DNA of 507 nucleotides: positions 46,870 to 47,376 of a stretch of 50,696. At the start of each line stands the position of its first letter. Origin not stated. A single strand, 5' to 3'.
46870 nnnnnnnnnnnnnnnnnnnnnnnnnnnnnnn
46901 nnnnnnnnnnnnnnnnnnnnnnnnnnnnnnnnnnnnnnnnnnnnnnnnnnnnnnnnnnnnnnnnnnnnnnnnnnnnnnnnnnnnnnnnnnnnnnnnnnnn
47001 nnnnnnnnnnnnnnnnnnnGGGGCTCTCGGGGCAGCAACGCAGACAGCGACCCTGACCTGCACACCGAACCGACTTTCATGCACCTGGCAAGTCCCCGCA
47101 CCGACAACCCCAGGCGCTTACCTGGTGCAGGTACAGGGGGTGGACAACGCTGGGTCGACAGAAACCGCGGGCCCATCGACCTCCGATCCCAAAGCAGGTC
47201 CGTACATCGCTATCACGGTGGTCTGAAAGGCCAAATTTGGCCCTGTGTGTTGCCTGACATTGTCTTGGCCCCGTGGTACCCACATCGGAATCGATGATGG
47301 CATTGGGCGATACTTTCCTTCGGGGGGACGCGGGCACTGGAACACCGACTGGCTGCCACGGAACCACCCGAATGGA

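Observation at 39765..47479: Two-gene secreted locus (giant protease plus YVTN propeller) flanked by the longest non-coding spacers in the window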

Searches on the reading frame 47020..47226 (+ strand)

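Call 91: search_protein_families(library=pfam, proteins=[window:47020-47226:+], max_evalue=5)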
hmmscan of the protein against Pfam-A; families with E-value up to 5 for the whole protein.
window:47020-47226:+ (68 aa): 4 families
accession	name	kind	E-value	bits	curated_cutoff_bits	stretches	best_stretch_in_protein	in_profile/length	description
PF19077.6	Big_13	-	0.058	14.3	27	1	19-50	62-93/102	Bacterial Ig-like domain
PF00801.26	PKD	-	0.12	12.9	23.5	1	29-49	54-74/80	PKD domain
PF20254.3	DMFA2_C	-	0.13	12.1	27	1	8-47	37-67/374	N,N-dimethylformamidase beta subunit-like, C-terminal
PF16974.11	NAR2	-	0.16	12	26.6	1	15-58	87-130/142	High-affinity nitrate transporter accessory, Ig-like domain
